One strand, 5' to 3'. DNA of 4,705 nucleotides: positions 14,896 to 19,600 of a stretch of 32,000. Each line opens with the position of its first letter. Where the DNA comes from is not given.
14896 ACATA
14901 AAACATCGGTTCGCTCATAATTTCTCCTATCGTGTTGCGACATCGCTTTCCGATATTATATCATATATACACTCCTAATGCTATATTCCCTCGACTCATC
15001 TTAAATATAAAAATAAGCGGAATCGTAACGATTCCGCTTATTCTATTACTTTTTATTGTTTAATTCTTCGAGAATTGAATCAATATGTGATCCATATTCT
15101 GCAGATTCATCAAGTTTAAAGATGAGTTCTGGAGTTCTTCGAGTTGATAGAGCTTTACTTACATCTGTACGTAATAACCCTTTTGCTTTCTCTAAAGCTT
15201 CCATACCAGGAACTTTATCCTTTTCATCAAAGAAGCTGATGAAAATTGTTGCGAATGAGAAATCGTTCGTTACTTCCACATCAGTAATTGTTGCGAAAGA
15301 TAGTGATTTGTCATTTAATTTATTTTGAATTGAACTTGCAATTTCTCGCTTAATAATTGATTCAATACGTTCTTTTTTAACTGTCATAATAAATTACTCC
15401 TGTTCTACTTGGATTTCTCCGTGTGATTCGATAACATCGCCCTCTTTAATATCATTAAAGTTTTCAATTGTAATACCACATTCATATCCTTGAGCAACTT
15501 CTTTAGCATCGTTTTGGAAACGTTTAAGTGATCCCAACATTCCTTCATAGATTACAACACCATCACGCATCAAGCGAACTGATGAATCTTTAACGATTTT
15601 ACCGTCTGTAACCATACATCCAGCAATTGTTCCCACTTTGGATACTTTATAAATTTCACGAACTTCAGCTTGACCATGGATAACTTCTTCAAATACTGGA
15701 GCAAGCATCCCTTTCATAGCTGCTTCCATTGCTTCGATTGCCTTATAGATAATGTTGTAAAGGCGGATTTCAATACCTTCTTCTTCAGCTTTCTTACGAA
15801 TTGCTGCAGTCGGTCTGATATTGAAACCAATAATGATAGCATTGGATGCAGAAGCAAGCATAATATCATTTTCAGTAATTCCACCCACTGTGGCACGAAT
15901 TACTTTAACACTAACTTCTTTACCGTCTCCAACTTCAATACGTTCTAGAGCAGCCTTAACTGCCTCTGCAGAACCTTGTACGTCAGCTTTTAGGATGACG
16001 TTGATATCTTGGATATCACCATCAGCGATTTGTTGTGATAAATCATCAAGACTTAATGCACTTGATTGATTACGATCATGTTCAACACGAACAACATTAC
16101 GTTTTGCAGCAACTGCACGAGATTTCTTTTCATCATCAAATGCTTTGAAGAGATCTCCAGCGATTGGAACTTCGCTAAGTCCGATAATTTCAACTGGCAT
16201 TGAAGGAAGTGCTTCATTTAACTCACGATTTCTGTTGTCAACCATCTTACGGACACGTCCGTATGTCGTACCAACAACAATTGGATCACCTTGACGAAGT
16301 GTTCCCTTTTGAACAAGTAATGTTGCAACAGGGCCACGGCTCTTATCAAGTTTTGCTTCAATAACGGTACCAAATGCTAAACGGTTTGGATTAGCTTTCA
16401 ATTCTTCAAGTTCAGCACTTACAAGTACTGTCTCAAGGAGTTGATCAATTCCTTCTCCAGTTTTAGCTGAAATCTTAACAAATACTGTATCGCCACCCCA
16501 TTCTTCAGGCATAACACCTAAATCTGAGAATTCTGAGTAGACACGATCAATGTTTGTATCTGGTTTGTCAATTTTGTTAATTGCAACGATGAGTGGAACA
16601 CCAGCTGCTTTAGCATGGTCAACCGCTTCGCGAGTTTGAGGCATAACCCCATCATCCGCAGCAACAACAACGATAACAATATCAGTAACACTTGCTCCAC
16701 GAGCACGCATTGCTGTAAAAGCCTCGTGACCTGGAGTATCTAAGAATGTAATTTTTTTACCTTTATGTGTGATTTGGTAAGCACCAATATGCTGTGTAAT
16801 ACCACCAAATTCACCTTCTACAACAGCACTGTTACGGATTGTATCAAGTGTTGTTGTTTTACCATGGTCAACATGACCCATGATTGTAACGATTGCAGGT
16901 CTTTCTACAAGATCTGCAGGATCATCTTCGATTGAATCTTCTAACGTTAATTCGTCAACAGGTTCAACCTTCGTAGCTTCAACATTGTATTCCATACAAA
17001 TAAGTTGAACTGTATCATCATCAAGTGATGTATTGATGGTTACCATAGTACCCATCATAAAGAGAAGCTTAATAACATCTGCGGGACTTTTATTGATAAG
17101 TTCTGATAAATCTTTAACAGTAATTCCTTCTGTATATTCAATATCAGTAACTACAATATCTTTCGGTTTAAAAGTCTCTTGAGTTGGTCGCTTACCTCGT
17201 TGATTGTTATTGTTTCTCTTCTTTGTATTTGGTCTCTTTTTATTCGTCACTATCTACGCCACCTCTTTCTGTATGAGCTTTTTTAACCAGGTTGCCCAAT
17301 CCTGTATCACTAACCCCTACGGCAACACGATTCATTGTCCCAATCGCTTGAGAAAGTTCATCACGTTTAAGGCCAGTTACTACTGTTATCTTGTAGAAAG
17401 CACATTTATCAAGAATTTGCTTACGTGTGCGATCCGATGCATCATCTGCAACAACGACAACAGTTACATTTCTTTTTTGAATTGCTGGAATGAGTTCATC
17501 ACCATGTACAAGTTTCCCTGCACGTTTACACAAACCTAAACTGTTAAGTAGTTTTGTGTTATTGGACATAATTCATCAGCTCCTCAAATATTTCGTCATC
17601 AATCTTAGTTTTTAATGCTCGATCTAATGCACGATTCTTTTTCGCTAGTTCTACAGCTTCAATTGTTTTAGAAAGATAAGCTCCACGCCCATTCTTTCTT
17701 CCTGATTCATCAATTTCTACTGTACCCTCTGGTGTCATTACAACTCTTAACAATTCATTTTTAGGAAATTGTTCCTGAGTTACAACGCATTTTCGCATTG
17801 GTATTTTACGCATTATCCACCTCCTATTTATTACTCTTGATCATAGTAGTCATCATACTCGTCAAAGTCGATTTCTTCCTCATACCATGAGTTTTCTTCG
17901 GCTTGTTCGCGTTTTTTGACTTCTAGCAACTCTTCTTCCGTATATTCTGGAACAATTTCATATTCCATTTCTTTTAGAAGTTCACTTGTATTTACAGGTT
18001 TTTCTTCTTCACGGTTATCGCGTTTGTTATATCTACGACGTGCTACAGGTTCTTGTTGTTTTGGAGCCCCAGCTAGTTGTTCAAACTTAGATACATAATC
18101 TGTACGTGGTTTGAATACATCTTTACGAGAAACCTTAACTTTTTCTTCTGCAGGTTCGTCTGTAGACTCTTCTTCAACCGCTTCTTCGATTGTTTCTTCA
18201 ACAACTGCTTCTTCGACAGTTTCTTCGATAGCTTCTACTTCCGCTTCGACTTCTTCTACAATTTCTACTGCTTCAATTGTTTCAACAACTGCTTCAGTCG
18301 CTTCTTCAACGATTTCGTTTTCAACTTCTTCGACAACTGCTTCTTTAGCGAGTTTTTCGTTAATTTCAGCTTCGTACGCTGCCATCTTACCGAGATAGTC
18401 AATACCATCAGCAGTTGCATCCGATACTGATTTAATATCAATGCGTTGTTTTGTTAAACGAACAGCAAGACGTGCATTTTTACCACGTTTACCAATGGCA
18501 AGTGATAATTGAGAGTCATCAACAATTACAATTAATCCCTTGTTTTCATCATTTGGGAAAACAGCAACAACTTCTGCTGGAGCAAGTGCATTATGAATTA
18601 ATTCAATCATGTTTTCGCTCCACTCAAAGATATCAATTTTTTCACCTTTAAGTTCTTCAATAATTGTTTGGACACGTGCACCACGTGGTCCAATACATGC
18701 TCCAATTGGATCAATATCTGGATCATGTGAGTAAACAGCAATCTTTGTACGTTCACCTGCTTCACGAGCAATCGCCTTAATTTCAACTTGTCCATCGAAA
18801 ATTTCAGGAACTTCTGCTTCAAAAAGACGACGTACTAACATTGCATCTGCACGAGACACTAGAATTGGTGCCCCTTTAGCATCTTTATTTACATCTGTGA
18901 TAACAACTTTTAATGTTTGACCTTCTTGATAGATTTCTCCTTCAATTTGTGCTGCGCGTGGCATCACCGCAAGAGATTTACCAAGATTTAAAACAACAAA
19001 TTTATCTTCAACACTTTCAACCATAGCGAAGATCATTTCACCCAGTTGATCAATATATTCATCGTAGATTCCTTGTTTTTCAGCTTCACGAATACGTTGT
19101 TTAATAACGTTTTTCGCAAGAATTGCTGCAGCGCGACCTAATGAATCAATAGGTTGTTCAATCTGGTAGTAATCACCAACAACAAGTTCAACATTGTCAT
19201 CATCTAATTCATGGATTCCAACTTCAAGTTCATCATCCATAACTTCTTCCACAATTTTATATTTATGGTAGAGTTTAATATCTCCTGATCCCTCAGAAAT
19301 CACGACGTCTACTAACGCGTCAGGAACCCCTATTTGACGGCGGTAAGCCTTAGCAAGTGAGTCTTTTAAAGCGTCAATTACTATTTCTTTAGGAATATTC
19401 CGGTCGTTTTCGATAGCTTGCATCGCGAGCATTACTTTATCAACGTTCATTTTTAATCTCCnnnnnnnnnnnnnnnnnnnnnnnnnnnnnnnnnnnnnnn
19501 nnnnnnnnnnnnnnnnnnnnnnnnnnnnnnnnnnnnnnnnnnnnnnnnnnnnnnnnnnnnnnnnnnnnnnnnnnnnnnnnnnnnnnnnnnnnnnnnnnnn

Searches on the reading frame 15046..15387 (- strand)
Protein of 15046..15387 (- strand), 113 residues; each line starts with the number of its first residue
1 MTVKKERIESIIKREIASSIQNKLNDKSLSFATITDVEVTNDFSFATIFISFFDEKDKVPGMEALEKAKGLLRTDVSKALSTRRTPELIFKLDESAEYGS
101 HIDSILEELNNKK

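Call 14: search_protein_families(library=pfam, proteins=[window:15046-15387:-], max_evalue=0.001)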
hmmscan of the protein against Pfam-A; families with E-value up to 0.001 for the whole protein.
window:15046-15387:- (113 aa): 1 family
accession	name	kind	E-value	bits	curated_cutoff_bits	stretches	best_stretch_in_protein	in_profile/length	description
PF02033.23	RBFA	-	6.5e-30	104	34.7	1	4-106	1-105/105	Ribosome-binding factor A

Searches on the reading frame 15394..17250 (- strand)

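Call 14: search_protein_families(library=pfam, proteins=[window:15394-17250:-], max_evalue=0.001)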
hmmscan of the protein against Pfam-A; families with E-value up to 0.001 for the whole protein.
window:15394-17250:- (618 aa): 10 families
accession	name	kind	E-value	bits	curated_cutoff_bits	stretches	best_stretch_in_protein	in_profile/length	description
PF11987.13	IF-2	-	1.7e-39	134.8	27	1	392-508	3-116/117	Translation-initiation factor 2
PF00009.33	GTP_EFTU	-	3.6e-38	131.5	26.5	1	120-276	5-183/188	Elongation factor Tu GTP binding domain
PF22042.2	EF-G_D2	-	1.6e-29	102.2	27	1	293-369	3-82/84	Elongation factor G domain 2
PF04760.21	IF2_N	-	4.9e-17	61.9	25.3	1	40-91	1-53/53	Translation initiation factor IF-2, N-terminal region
PF01926.29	MMR_HSR1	-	2e-11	44.4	21.9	1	121-226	2-113/113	50S ribosome-binding GTPase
PF03144.31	GTP_EFTU_D2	-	4.4e-11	43.5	30.3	1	540-607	1-72/73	Elongation factor Tu domain 2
PF00025.27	Arf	-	7.9e-06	25.9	22.3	1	121-275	17-170/174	ADP-ribosylation factor family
PF02421.24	FeoB_N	-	1.1e-05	25.4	27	1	121-274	3-155/156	Ferrous iron transport protein B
PF00071.28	Ras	-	0.00014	22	21.6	1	124-276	5-157/162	Ras family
PF16897.10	MMR_HSR1_Xtn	-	0.00018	21.9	35.2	0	218-275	56-100/106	C-terminal region of MMR_HSR1 domain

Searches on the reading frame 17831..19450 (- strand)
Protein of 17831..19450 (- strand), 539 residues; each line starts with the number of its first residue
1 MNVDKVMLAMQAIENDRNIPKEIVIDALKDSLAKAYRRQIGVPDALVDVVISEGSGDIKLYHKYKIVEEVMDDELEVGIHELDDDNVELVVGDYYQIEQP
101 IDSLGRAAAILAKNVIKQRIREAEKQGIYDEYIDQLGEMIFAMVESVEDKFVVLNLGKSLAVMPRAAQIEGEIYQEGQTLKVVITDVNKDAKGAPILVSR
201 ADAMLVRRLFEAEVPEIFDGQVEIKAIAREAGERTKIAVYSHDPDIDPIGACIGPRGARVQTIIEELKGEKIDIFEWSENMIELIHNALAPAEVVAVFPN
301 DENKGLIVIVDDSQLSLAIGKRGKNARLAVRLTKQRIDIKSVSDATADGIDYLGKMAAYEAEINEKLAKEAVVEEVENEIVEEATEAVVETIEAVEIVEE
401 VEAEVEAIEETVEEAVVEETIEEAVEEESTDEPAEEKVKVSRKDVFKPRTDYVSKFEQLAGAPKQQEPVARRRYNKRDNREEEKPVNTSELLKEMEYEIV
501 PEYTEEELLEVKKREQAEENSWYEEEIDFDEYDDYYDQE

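Call 14: search_protein_families(library=pfam, proteins=[window:17831-19450:-], max_evalue=0.001)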
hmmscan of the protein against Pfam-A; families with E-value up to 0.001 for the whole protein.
window:17831-19450:- (539 aa): 2 families
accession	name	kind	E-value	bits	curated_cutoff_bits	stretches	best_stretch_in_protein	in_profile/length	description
PF13184.12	KH_5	-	2.6e-28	98.4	27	1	231-297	1-67/69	NusA-like KH domain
PF08529.16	NusA_N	-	1.4e-26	93.5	23.8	1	7-126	3-119/119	NusA N-terminal domain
